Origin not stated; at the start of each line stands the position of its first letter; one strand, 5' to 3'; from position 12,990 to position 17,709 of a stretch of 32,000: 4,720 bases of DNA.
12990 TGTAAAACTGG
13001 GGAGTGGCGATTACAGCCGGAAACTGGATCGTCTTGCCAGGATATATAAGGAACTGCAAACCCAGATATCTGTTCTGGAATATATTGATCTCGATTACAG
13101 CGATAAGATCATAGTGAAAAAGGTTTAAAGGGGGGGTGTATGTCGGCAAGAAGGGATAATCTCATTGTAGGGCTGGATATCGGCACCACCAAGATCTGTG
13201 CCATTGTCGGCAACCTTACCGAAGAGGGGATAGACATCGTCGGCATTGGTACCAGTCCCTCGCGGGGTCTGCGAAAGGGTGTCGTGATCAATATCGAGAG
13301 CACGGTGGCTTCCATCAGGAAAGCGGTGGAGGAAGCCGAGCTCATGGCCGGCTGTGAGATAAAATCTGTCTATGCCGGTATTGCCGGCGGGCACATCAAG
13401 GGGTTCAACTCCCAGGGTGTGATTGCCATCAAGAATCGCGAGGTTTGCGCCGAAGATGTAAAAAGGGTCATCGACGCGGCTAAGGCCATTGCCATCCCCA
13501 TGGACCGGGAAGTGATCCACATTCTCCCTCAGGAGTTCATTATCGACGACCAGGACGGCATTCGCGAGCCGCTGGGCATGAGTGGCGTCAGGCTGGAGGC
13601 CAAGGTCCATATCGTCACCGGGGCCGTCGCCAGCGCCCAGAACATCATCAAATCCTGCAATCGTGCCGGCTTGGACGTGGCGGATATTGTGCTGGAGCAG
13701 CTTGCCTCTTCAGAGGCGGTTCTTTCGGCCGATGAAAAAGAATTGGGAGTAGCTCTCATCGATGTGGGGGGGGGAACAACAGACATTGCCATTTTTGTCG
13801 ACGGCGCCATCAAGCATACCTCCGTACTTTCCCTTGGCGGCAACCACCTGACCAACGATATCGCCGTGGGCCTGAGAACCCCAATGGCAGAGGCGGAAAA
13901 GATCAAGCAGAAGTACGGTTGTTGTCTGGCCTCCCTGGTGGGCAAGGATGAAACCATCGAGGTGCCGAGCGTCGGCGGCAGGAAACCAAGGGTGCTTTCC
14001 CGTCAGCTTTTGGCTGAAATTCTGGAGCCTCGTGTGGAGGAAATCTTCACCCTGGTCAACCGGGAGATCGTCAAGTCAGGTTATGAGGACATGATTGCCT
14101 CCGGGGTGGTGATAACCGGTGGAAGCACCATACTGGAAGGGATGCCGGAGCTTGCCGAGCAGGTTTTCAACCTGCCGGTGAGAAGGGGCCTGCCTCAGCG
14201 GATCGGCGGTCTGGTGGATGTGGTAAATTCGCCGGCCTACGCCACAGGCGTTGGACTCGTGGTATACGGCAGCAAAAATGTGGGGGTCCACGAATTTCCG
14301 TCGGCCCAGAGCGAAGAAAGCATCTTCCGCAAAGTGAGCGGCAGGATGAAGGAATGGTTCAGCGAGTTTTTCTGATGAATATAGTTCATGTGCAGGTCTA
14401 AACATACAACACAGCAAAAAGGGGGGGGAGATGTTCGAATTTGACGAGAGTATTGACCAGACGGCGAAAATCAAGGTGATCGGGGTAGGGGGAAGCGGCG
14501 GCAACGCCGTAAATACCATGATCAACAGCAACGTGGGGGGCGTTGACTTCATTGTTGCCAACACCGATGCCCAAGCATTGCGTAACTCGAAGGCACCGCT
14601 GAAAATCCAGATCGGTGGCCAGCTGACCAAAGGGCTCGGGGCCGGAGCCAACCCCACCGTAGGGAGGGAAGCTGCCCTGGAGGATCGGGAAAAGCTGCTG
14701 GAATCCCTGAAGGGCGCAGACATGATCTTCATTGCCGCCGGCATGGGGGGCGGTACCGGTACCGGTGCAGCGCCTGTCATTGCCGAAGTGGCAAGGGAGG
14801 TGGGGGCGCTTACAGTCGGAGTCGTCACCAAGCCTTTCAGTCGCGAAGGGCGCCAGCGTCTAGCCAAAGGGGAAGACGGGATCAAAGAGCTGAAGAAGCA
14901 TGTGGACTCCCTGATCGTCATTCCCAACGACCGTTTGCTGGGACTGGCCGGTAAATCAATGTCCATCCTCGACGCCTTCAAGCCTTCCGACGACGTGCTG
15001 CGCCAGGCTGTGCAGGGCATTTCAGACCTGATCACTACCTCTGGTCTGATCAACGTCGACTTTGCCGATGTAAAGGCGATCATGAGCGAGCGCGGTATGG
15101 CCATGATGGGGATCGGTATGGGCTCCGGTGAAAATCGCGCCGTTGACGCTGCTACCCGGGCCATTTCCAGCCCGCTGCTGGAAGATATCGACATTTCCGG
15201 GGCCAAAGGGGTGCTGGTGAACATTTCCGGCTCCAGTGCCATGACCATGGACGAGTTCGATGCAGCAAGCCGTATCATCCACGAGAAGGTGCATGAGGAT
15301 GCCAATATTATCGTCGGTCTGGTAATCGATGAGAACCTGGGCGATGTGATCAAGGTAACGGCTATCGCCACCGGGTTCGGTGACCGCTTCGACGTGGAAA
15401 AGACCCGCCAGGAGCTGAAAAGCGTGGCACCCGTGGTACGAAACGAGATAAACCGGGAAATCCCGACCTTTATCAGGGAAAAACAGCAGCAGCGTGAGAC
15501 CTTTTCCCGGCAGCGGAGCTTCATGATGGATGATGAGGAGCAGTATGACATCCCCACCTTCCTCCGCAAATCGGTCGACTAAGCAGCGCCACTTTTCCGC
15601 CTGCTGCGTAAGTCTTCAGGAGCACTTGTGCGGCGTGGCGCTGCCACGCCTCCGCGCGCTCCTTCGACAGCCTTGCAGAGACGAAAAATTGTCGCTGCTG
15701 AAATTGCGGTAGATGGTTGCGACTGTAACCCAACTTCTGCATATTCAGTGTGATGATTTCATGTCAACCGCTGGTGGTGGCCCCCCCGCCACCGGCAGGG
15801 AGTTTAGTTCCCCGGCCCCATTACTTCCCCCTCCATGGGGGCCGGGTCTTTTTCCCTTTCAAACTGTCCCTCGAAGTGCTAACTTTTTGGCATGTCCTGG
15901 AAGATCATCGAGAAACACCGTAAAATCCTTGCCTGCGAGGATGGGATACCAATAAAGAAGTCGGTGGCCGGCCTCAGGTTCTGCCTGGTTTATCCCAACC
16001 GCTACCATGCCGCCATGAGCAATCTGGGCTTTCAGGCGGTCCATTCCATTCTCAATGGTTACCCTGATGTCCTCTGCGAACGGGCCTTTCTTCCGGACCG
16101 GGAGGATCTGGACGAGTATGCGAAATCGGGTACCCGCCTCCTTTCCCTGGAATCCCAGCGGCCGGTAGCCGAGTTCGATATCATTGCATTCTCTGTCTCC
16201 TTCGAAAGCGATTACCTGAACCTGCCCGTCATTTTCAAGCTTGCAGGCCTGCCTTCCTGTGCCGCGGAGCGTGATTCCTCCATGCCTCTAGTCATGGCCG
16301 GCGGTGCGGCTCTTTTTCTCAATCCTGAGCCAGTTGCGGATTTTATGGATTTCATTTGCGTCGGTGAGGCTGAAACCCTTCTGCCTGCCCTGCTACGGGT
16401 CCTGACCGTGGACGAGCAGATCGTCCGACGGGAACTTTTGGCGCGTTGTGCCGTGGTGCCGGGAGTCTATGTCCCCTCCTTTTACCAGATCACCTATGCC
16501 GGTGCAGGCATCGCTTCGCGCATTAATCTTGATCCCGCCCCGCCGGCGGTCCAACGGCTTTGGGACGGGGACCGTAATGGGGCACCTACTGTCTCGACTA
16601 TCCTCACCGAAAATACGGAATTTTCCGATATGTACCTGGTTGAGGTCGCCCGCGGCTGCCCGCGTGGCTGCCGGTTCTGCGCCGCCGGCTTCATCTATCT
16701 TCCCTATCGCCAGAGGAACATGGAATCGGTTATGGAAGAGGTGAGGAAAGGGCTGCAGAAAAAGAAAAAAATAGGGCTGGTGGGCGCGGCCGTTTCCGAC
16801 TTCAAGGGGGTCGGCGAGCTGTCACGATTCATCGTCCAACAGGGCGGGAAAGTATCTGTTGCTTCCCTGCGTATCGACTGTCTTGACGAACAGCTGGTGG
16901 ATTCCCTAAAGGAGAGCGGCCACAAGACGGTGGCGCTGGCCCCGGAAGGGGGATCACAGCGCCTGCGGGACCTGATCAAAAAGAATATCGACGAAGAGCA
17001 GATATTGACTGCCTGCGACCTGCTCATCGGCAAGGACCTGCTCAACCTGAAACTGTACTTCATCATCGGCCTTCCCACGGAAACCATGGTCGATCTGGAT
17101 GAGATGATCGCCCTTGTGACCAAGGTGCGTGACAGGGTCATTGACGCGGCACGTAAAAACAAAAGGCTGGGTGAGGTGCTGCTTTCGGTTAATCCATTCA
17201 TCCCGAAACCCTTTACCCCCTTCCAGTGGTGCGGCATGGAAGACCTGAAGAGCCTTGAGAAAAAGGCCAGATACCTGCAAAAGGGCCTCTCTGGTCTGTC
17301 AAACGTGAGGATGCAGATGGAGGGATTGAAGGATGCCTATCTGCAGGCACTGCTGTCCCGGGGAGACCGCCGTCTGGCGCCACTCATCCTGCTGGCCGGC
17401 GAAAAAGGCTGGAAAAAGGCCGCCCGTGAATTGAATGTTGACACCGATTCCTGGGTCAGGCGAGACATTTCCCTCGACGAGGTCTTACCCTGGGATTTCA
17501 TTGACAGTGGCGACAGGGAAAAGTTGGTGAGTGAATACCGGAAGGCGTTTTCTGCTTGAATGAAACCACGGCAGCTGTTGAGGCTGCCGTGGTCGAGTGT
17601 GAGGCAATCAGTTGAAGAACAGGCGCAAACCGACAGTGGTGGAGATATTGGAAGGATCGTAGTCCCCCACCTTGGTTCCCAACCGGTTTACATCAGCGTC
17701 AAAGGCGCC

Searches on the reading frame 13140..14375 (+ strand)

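Call 81: search_protein_families(library=pfam, proteins=[window:13140-14375:+], max_evalue=0.00001)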
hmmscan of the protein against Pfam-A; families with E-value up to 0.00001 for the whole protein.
window:13140-14375:+ (411 aa): 5 families
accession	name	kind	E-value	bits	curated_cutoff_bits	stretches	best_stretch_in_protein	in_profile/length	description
PF14450.12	FtsA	-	8.1e-52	175.3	31.8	2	205-372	1-127/127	Cell division protein FtsA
PF02491.25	SHS2_FTSA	-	6.5e-34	116.6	25.4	1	83-160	1-79/79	SHS2 domain inserted in FTSA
PF06723.19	MreB_Mbl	-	8e-12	45.1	27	1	168-348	111-302/327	MreB/Mbl protein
PF11104.14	PilM_2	-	1.2e-07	31.5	27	0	175-258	147-236/340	Type IV pilus assembly protein PilM;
PF06277.17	EutA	-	5e-07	29.4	27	1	193-241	135-182/475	Ethanolamine utilisation protein EutA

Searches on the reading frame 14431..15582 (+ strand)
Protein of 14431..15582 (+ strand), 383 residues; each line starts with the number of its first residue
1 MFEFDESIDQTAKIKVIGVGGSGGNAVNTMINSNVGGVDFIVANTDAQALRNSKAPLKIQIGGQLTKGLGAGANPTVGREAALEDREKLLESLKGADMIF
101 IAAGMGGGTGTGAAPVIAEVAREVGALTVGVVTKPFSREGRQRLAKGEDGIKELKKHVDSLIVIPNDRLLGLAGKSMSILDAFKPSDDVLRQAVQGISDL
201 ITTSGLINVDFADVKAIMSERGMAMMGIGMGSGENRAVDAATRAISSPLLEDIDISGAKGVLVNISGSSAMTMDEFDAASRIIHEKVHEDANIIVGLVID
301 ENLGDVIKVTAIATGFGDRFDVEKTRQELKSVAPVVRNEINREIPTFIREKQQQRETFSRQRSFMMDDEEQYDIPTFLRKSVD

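Call 81: search_protein_families(library=pfam, proteins=[window:14431-15582:+], max_evalue=0.00001)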
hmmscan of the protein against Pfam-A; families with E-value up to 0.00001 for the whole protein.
window:14431-15582:+ (383 aa): 2 families
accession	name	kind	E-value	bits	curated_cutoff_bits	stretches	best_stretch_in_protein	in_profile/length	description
PF00091.31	Tubulin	-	1e-48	166.6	33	1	13-172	1-188/190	Tubulin/FtsZ family, GTPase domain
PF12327.13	FtsZ_C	-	2.3e-33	114.8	27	1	222-316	1-94/95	FtsZ family, C-terminal domain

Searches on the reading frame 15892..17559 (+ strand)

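Call 81: search_protein_families(library=pfam, proteins=[window:15892-17559:+], max_evalue=0.00001)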
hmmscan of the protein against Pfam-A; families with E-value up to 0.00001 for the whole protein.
window:15892-17559:+ (555 aa): 2 families
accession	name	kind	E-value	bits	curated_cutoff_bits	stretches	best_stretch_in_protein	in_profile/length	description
PF19864.5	Radical_SAM_N2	-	1.7e-46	157.8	29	1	46-195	1-151/151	Radical SAM proteins, N-terminal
PF04055.27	Radical_SAM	-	6.9e-20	72.3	29.5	1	251-408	2-165/166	Radical SAM superfamily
